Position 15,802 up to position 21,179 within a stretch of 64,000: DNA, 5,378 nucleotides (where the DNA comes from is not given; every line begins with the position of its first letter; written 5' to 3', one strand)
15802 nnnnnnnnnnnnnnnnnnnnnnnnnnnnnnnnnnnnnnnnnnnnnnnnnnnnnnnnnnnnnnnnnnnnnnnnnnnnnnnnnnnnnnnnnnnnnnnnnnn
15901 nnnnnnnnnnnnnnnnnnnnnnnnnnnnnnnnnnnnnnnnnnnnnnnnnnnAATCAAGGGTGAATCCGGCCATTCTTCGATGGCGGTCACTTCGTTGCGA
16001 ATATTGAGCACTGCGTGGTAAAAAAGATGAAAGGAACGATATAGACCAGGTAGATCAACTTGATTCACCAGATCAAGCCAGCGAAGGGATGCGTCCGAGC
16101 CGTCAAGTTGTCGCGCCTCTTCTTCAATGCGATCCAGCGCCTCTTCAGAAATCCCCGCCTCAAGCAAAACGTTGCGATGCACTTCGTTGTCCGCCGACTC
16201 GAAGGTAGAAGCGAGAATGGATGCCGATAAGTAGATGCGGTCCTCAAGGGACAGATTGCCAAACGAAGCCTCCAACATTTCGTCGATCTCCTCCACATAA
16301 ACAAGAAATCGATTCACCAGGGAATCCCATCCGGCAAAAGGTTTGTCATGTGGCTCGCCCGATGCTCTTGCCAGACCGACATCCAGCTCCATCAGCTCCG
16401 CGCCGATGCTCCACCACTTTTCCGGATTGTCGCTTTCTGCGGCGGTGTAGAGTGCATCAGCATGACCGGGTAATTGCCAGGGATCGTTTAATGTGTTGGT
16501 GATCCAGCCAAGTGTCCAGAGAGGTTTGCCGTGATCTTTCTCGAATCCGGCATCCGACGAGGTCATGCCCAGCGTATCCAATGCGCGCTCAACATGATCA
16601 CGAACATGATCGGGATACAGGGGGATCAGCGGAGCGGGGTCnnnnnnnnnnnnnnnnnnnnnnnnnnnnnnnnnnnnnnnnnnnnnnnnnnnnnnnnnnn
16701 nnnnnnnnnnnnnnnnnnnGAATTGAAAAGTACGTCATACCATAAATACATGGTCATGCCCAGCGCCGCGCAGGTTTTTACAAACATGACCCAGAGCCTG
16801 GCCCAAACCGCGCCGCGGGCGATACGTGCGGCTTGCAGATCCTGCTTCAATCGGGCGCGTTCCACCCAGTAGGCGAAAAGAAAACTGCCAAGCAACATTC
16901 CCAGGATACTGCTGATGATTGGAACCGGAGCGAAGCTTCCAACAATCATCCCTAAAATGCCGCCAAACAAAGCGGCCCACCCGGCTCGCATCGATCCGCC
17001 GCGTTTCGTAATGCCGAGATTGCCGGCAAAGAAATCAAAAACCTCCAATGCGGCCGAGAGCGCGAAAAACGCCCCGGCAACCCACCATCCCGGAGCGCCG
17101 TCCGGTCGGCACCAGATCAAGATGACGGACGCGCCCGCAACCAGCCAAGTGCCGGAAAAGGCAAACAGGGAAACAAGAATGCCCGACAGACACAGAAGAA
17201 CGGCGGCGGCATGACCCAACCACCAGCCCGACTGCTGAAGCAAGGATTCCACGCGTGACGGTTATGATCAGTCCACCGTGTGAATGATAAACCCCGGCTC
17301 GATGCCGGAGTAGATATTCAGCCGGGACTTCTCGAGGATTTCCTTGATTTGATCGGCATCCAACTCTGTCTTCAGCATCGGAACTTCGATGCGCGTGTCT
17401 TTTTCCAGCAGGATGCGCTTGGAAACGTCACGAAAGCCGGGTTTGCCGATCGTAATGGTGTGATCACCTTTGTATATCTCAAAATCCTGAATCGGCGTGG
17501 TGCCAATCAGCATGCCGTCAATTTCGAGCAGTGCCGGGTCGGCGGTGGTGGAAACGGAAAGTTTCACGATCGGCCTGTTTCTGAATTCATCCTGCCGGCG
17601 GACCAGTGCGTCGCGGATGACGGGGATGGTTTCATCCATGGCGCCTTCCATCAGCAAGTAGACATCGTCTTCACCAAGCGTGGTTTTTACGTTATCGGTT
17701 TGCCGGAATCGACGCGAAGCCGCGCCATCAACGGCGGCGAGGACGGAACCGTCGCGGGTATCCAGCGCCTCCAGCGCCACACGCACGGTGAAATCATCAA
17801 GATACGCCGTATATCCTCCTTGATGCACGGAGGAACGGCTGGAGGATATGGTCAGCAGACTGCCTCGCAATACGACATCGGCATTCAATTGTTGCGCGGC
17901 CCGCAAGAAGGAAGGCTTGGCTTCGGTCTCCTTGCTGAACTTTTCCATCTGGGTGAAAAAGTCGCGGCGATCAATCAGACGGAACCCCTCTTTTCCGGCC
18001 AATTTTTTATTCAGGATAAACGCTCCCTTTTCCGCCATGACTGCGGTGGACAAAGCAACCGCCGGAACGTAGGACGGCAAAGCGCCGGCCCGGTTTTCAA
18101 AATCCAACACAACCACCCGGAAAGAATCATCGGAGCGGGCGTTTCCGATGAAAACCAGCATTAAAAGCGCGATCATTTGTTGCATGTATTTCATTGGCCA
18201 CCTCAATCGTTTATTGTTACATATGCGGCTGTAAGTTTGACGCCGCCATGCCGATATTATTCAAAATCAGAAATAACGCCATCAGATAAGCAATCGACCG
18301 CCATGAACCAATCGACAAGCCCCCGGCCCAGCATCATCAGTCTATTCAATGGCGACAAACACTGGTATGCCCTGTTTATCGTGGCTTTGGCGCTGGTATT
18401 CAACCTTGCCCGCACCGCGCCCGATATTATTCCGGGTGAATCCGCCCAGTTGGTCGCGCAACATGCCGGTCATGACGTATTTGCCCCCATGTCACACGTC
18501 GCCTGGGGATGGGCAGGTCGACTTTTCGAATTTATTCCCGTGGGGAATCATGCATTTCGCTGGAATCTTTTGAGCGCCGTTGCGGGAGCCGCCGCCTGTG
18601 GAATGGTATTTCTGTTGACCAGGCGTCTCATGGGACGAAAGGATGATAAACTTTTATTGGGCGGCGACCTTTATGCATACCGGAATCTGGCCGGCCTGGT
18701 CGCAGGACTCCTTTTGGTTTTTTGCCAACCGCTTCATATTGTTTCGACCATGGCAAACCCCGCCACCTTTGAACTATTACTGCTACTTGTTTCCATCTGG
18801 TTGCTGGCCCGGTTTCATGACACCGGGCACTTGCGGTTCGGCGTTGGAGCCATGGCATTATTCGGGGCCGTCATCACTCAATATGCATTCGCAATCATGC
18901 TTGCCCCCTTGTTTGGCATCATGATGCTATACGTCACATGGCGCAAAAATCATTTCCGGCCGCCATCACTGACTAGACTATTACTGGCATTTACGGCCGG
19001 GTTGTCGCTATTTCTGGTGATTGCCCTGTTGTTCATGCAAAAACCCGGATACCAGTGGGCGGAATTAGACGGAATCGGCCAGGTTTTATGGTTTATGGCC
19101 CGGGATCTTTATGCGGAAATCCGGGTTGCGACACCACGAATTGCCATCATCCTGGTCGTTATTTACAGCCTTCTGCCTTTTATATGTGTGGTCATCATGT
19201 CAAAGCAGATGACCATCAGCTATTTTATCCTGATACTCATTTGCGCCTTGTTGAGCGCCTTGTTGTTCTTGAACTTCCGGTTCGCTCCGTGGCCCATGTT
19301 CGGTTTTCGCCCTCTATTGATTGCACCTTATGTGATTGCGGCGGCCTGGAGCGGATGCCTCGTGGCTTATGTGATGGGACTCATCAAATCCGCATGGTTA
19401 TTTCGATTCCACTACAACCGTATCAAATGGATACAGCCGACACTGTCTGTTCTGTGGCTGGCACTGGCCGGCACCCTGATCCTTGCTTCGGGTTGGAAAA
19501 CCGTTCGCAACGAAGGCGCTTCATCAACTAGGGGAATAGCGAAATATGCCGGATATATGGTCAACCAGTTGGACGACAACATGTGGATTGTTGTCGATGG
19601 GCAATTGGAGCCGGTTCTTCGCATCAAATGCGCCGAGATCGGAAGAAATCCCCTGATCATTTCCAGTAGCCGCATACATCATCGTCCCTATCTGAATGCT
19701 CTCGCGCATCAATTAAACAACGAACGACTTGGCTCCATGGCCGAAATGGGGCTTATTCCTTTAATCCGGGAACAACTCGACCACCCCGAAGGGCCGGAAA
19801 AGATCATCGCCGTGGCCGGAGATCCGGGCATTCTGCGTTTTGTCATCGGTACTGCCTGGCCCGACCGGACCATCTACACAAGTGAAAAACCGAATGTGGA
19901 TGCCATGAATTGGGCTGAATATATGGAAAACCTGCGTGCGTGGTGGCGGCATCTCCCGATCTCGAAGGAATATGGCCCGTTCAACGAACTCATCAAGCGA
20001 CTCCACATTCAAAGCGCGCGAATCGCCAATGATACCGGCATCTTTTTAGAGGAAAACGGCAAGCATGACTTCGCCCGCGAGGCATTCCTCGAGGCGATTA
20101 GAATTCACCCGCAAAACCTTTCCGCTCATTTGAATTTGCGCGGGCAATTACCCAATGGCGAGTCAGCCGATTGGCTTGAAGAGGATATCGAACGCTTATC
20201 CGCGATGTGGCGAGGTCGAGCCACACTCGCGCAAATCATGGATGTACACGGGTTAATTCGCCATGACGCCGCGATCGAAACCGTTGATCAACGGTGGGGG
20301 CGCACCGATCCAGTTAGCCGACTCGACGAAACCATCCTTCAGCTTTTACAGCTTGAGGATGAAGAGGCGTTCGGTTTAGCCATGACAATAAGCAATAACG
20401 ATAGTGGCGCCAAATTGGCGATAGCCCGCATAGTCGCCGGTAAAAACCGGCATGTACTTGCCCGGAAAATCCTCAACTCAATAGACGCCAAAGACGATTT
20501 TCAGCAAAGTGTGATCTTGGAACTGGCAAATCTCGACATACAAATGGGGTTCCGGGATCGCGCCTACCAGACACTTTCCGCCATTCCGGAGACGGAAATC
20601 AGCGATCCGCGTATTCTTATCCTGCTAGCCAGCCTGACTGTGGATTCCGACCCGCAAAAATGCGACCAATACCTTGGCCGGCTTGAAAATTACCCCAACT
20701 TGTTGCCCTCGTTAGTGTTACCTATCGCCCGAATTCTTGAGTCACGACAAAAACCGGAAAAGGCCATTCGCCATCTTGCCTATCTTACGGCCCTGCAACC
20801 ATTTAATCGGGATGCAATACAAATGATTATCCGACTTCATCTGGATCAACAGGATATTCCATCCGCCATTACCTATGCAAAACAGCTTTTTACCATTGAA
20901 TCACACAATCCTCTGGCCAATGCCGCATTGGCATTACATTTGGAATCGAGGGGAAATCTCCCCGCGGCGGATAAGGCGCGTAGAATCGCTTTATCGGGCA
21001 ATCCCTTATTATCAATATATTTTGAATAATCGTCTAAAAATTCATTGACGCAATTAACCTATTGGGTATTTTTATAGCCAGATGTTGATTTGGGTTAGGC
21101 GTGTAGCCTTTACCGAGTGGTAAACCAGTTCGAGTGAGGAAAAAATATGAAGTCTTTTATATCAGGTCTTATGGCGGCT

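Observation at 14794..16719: Novel ~25-residue '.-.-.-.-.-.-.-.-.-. / Q-G-x-G' tandem repeat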

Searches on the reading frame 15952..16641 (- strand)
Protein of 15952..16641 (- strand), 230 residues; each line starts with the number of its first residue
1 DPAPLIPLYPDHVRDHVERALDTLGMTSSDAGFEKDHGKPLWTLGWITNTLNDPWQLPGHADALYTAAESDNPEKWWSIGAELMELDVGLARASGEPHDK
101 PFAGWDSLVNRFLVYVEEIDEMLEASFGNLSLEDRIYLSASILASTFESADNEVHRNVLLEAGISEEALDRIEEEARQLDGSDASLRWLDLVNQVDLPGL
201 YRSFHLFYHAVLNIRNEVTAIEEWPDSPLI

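Call 50: predict_structure(alignment_id=A4)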
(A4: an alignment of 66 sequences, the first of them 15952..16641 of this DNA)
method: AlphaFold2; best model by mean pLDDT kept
length: 230 residues; sequences in the alignment: 66
mean_pLDDT: 91.0   pTM: 0.82
mean pLDDT of the five models: 91.0, 89.5, 89.5, 89.2, 88.7
residues with pLDDT >= 90: 176; 70-90: 40; 50-70: 13; < 50: 1
segments of 3 or more residues with pLDDT < 50: none
pLDDT, mean of each block of 10 residues (from residue 1): 77 94 95 77 91 92 93 93 91 61 86 95 98 98 96 98 98 97 95 97 95 91 86
secondary structure, 60 per line:
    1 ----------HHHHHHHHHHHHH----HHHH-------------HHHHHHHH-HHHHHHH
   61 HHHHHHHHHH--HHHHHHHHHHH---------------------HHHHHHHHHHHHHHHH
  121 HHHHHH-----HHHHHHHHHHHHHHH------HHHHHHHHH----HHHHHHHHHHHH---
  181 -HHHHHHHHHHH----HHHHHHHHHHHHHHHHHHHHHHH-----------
elements in order: H11-23 H28-31 H45-52 H54-70 H73-83 H105-126 H132-146 H153-161 H166-177 H182-192 H197-219

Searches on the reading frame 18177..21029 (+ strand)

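Call 3: search_protein_families(library=pfam, proteins=[window:18177-21029:+], max_evalue=1)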
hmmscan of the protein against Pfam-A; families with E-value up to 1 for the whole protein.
window:18177-21029:+ (950 aa): 11 families
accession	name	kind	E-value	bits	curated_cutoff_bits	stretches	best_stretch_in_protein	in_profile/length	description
PF14559.12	TPR_19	-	8.4e-09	36.1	25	3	779-820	27-68/68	Tetratricopeptide repeat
PF11028.14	TMEM260-like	-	8.5e-09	35.9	24.2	1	113-257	26-177/179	Protein O-mannosyl-transferase TMEM260-like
PF13432.12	TPR_16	-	3.7e-06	27.7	32.7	1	885-935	4-55/65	Tetratricopeptide repeat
PF13428.12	TPR_14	-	7.6e-05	23.5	23.5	0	622-654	9-41/44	Tetratricopeptide repeat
PF07719.23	TPR_2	-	0.00074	19.9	27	1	618-647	5-34/34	Tetratricopeptide repeat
PF13231.12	PMT_2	-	0.0016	19.1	26.1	1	171-266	50-144/160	Dolichyl-phosphate-mannose-protein mannosyltransferase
PF13414.12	TPR_11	-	0.034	14.3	26.8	1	626-654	6-34/42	TPR repeat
PF00515.34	TPR_1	-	0.055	13.7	27.8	1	623-647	10-34/34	Tetratricopeptide repeat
PF23914.1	TPR_CcmH_CycH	-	0.089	13.1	42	0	856-904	99-147/158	Cytochrome c-type biogenesis protein H TPR domain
PF13424.12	TPR_12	-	0.093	13.4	30.1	0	610-644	41-75/77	Tetratricopeptide repeat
PF24388.1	Permuted_GreAB-C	-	0.17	12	27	0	627-643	2-18/54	Permuted GreAB-C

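Call 4: search_protein_families(library=ncbifam, proteins=[window:18177-21029:+], max_evalue=1)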
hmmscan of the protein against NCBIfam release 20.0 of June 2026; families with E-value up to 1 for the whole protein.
window:18177-21029:+ (950 aa): 7 families
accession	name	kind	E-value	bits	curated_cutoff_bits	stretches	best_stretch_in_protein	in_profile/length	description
TIGR02917.1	PEP_TPR_lipo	equivalog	7.7e-09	34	312.2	1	749-939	471-662/899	XrtA/PEP-CTERM system TPR-repeat protein PrsT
TIGR02521.1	type_IV_pilW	equivalog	0.00019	21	154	1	889-943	42-96/234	type IV pilus biogenesis/stability protein PilW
NF052415.1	T3SS_chap_SctY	equivalog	0.00055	20.4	70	1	858-917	20-79/106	type III secretion apparatus assembly chaperone SctY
TIGR00540.1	TPR_hemY_coli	hypoth_equivalog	0.0051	15.6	142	1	825-906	132-214/385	heme biosynthesis-associated TPR protein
NF040959.1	MamA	equivalog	0.061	12.7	200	1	613-654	138-179/204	magnetosome protein MamA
NF040561.1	PrimPol_Msp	equivalog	0.16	10.5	200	1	823-894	4-75/515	CRISPR-associated primase-polymerase type A1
NF008757.0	PRK11788.1-5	equivalog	0.2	10.8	363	0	732-841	203-314/388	lipopolysaccharide assembly protein LapB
